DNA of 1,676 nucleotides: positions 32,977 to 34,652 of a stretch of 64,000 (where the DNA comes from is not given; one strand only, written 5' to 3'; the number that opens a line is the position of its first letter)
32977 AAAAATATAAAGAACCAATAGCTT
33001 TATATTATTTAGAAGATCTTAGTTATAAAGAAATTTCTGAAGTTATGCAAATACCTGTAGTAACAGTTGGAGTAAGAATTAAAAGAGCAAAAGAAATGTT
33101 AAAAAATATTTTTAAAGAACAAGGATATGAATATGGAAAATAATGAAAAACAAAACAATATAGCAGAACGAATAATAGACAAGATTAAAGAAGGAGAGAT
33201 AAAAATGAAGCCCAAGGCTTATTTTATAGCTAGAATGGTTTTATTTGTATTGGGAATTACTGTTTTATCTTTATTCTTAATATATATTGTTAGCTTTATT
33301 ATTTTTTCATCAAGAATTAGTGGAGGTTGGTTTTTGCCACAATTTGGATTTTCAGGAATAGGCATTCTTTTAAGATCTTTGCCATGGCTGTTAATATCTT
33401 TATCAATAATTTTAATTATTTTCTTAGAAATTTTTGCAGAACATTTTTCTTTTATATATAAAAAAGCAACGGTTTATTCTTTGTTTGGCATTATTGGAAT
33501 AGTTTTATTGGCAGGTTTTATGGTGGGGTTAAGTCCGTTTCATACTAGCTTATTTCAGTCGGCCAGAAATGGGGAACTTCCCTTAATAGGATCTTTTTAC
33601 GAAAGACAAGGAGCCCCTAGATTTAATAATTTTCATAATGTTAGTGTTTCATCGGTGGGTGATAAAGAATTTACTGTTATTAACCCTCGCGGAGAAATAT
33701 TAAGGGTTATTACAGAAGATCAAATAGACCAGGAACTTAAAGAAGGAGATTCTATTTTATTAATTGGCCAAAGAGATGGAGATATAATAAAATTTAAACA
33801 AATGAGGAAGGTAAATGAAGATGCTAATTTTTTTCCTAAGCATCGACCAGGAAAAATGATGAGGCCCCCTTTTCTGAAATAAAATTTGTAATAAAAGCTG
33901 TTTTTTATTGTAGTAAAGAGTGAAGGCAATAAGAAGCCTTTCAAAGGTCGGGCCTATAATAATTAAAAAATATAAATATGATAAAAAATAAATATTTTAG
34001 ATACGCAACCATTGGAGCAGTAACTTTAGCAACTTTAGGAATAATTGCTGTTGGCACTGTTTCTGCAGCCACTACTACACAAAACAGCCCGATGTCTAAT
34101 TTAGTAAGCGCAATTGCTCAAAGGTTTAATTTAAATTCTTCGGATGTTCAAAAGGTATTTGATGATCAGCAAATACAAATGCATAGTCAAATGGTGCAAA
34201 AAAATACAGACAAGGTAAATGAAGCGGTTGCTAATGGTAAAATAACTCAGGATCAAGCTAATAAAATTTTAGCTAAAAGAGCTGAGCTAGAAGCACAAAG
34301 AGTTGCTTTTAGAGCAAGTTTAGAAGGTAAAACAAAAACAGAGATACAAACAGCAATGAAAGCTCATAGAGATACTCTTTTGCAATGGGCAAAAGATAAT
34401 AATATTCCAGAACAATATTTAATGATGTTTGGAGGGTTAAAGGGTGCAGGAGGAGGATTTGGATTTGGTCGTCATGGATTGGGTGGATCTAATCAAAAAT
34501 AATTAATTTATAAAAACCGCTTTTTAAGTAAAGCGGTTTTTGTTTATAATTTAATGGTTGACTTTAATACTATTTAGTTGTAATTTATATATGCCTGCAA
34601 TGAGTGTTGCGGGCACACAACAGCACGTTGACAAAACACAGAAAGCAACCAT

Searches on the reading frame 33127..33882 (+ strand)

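Call 16: search_protein_families(library=pfam, proteins=[window:33127-33882:+], max_evalue=0.01)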
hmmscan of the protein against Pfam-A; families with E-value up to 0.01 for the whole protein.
window:33127-33882:+ (251 aa): 0 families

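Call 51: search_protein_families(library=pfam, proteins=[window:33127-33882:+], max_evalue=1)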
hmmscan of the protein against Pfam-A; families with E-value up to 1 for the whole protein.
window:33127-33882:+ (251 aa): 1 family
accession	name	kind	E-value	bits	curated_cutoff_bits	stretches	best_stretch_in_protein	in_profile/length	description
PF01616.22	Orbi_NS3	-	0.3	11.1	27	1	11-56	59-103/179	Orbivirus NS3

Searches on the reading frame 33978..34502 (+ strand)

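Call 51: search_protein_families(library=pfam, proteins=[window:33978-34502:+], max_evalue=1)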
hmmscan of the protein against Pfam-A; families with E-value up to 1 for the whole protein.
window:33978-34502:+ (174 aa): 6 families
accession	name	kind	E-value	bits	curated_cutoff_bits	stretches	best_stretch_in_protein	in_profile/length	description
PF10925.13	DUF2680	-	0.0072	16.9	25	1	67-99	11-43/57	Protein of unknown function (DUF2680)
PF18809.6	PBECR1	-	0.093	13.7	27.6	1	58-121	29-91/104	phage-Barnase-EndoU-ColicinE5/D-RelE like nuclease1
PF13518.12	HTH_28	-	0.17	12.4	25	0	112-141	7-36/52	Helix-turn-helix domain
PF09693.15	Phage_XkdX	-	0.24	11.9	23.5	1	77-97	15-35/40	Phage uncharacterised protein (Phage_XkdX)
PF02268.21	TFIIA_gamma_N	-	0.25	11.9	33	1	77-99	15-37/47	Transcription initiation factor IIA, gamma subunit, helical domain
PF07739.18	TipAS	-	0.79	10.7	23.8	0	87-140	23-76/117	TipAS antibiotic-recognition domain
